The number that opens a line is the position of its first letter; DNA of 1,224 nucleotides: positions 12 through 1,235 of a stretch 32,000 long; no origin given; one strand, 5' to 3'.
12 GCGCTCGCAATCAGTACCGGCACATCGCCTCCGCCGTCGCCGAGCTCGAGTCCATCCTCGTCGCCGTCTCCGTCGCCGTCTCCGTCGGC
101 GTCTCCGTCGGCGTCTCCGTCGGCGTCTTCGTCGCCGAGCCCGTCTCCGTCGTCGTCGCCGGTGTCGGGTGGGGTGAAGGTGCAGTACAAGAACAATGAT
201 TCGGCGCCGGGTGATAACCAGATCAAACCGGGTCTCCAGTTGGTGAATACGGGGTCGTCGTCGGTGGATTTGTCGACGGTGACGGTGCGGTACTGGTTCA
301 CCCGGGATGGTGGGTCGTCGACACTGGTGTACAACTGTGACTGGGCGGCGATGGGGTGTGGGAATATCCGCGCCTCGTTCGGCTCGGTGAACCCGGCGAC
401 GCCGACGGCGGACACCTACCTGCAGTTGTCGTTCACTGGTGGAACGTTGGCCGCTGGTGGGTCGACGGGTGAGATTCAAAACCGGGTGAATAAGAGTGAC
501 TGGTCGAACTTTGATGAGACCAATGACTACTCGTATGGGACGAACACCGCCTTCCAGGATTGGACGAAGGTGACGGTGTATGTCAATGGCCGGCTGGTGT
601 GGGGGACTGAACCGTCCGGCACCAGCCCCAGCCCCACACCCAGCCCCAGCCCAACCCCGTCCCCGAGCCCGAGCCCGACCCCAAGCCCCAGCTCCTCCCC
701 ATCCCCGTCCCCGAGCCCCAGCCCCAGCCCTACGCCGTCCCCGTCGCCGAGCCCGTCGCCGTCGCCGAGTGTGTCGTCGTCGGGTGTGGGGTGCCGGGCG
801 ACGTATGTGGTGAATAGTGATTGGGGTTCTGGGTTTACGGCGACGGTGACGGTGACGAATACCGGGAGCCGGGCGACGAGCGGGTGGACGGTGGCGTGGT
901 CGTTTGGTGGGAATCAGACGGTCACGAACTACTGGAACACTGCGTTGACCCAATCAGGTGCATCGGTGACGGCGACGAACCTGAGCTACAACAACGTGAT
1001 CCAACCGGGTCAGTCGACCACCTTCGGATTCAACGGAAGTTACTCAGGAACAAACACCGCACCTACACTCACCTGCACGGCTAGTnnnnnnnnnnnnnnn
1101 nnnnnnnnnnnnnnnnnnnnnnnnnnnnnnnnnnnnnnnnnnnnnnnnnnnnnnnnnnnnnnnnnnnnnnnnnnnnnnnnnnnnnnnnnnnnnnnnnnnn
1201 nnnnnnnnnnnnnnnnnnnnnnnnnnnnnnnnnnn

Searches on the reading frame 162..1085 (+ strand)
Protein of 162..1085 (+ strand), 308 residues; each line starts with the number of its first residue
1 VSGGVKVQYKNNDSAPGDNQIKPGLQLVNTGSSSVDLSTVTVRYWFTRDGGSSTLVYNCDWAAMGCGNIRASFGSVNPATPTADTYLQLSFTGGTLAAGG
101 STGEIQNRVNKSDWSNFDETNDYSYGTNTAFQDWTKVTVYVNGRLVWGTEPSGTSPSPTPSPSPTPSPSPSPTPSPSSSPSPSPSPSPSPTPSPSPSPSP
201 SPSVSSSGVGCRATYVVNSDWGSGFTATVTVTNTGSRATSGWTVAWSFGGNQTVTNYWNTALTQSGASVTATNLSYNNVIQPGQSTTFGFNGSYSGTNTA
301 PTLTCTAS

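Call 74: search_protein_families(library=pfam, proteins=[window:162-1085:+], max_evalue=0.0001)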
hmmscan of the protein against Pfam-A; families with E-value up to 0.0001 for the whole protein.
window:162-1085:+ (308 aa): 3 families
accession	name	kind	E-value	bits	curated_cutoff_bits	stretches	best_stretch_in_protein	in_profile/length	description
PF00553.25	CBM_2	-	2.5e-31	108.4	24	1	211-302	1-92/101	Cellulose binding domain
PF00942.24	CBM_3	-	2.2e-23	82.9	22.4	1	7-88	1-82/83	Cellulose binding domain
PF05887.16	Trypan_PARP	-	5.3e-05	23.6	100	1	150-202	53-111/134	Procyclic acidic repetitive protein (PARP)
